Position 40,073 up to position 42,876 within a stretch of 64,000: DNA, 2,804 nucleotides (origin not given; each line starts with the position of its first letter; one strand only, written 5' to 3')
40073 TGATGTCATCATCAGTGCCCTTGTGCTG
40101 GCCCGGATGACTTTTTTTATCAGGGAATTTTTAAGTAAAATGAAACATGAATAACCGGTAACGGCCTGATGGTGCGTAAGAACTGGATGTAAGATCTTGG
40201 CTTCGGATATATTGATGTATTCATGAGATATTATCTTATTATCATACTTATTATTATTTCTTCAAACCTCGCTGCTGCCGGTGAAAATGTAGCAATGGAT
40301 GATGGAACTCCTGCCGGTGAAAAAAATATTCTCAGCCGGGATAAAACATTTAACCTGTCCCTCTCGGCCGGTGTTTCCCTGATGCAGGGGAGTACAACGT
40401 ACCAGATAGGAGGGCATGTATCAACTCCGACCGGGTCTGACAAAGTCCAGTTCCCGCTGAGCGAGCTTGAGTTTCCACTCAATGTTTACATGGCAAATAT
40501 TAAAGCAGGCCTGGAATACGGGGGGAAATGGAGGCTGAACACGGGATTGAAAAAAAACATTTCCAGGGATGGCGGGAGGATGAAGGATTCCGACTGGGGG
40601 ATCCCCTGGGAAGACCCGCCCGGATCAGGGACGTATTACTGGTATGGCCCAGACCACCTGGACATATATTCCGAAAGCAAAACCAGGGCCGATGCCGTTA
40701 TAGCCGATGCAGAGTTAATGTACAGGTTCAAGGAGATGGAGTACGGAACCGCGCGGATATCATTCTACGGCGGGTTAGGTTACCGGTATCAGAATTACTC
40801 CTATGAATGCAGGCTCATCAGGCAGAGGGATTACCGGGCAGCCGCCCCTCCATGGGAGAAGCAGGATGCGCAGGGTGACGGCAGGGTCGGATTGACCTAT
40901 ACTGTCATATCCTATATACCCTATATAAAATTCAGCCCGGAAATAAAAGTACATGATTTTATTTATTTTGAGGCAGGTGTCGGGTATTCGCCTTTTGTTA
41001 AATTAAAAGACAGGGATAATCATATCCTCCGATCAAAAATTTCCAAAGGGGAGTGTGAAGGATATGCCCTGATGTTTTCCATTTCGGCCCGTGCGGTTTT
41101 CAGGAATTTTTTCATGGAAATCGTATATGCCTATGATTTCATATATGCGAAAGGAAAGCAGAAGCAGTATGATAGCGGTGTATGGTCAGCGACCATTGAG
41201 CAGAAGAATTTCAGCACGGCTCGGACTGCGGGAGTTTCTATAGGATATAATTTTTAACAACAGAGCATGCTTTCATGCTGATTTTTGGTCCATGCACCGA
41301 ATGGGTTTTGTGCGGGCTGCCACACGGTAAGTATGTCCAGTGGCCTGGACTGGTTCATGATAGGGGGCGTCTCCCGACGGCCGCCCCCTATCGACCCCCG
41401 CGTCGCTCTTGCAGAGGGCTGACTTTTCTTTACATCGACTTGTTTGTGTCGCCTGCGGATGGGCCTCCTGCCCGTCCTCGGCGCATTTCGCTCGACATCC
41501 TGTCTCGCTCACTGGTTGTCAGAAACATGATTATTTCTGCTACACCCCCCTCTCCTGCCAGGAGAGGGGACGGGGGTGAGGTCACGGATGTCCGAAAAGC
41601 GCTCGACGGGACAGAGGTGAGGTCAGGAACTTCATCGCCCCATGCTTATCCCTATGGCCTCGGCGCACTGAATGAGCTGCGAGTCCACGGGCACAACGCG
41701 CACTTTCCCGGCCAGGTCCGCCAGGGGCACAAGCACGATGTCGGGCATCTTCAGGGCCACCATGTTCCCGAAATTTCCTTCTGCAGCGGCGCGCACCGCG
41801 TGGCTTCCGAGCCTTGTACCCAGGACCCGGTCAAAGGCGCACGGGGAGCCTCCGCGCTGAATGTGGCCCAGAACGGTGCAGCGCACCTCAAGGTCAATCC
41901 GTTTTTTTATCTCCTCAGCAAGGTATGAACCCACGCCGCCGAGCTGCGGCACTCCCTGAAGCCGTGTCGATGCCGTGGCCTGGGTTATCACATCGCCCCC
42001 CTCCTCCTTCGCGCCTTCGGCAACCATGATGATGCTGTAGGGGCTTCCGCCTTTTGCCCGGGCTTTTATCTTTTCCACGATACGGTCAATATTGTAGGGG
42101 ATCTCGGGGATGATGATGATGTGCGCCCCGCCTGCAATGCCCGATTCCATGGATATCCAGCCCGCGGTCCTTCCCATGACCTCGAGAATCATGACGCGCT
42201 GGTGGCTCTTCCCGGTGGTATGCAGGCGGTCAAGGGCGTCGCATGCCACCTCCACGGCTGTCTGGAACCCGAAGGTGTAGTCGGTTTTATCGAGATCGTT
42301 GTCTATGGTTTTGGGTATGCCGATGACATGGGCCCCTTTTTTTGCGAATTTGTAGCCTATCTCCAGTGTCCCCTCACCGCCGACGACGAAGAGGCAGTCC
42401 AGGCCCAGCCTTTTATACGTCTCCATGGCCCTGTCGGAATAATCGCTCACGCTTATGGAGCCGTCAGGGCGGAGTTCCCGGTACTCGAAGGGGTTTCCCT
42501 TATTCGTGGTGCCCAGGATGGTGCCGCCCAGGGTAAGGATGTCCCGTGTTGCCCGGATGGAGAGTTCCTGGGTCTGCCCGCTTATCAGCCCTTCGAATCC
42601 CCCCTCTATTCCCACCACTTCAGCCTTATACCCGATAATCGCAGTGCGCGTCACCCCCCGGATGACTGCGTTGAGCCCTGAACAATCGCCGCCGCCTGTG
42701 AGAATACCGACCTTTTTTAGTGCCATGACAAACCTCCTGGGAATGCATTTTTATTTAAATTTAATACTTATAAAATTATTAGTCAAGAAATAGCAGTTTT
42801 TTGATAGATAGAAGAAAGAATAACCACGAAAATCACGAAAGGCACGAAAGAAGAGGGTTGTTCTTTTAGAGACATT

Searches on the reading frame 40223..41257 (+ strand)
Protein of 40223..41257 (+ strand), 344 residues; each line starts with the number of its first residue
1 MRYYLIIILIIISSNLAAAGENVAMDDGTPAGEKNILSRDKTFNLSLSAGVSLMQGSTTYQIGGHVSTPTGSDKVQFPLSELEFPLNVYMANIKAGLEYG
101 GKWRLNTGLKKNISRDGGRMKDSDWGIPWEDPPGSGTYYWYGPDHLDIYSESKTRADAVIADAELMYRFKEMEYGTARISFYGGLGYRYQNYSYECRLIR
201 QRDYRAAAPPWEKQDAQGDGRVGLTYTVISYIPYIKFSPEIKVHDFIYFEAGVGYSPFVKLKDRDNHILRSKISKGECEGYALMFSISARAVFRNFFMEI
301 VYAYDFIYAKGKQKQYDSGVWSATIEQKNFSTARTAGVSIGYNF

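Call 37: search_protein_families(library=pfam, proteins=[window:40223-41257:+], max_evalue=0.001)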
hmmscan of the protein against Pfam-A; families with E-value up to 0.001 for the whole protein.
window:40223-41257:+ (344 aa): 1 family
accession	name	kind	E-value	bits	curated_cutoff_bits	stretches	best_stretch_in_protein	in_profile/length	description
PF01278.26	Omptin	-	6.2e-05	22.7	22.6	1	79-291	32-223/283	Omptin family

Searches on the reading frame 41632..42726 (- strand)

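Call 37: search_protein_families(library=pfam, proteins=[window:41632-42726:-], max_evalue=0.001)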
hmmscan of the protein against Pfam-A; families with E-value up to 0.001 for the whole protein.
window:41632-42726:- (364 aa): 1 family
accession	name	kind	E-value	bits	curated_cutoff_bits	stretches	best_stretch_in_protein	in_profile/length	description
PF00365.25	PFK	-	1.3e-100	336.8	30.9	1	5-313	1-276/277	Phosphofructokinase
